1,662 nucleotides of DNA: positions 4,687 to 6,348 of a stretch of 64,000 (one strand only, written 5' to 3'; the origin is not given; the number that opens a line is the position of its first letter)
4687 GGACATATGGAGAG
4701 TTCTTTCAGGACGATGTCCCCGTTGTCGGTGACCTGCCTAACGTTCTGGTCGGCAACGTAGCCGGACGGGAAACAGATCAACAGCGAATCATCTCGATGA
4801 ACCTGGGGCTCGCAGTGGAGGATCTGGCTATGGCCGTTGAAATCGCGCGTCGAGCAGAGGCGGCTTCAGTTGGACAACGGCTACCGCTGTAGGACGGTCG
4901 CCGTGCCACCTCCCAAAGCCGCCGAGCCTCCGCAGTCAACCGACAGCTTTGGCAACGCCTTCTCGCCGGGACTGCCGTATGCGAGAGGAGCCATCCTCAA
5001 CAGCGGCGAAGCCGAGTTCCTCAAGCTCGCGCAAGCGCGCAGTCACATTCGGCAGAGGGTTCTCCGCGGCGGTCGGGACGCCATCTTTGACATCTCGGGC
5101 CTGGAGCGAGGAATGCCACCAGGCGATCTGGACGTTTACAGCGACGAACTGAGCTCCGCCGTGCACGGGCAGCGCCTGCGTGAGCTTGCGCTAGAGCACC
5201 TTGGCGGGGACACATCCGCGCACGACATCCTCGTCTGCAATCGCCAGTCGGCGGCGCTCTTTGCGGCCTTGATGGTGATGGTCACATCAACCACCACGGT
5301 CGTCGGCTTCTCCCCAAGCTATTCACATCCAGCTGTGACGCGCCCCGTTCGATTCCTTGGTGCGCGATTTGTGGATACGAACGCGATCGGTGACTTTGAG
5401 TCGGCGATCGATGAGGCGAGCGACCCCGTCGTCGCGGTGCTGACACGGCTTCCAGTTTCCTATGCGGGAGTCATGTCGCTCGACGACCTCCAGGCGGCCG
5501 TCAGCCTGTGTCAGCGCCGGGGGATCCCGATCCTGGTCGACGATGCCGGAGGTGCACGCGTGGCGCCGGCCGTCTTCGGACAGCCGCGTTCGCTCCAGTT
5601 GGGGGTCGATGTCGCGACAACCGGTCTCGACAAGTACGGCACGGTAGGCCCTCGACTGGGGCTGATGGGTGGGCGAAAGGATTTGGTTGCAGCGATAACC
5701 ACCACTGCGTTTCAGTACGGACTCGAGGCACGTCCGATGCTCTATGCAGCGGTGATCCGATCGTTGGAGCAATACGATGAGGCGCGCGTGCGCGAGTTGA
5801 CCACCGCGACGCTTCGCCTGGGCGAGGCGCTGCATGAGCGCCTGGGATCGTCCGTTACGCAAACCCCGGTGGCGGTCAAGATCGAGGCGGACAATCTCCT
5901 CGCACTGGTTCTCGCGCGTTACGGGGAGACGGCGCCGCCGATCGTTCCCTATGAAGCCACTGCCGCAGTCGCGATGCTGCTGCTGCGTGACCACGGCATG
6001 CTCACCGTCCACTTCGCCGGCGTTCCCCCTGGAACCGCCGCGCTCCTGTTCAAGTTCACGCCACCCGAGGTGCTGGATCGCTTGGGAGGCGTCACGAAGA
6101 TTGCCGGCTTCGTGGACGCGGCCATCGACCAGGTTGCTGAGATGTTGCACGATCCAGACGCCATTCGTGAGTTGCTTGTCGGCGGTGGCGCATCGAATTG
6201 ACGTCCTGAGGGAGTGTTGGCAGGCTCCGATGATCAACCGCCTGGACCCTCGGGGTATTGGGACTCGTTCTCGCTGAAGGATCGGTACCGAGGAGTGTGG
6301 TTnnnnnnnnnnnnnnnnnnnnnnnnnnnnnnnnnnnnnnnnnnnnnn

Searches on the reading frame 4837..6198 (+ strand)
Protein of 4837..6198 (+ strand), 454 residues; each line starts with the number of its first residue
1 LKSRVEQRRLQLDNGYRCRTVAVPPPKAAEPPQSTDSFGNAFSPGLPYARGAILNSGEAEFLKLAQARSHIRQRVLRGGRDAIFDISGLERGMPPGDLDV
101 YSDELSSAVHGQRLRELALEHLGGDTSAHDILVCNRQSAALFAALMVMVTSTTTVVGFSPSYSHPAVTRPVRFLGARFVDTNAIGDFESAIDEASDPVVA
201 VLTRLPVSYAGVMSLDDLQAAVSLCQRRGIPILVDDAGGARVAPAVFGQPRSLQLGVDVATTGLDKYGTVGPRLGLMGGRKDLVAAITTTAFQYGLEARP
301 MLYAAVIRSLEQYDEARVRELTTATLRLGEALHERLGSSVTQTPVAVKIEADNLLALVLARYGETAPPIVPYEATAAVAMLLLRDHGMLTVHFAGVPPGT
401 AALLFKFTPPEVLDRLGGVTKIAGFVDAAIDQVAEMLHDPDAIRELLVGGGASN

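Call 12: search_protein_families(library=pfam, proteins=[window:4837-6198:+])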
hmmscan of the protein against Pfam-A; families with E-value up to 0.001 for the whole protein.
window:4837-6198:+ (454 aa): 1 family
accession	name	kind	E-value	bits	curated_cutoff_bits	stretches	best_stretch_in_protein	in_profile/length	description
PF01212.27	Beta_elim_lyase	-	0.00018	21.4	27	1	184-324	111-258/288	Beta-eliminating lyase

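Call 28: search_protein_families(library=ncbifam, proteins=[window:4837-6198:+], max_evalue=0.00001)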
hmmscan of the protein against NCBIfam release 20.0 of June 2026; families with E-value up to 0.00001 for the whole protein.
window:4837-6198:+ (454 aa): 1 family
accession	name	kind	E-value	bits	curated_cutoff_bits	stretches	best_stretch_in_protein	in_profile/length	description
TIGR03576.1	pyridox_MJ0158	hypoth_equivalog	4.8e-53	180.5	304.45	1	60-408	3-325/346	TIGR03576 family pyridoxal phosphate-dependent enzyme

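Call 62: search_solved_structures(query=window:4837-6198:+, max_evalue=0.001)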
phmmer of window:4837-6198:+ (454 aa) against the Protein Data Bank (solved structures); distinct sequences matched with E-value up to 0.001: 2.
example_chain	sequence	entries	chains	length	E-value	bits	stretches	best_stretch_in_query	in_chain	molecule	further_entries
2aeu_A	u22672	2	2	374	4.5e-38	134.4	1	58-409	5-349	Hypothetical protein MJ0158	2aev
8uzw_A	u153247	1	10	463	1.1e-05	27.6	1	104-352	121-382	L-seryl-tRNA(Sec) selenium transferase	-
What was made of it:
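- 4855..6201 (+): PLP enzyme of the MJ0158 family (TIGR03576), function unknown. PDB 2AEU at E 4.5e-38 (calls 28, 62).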
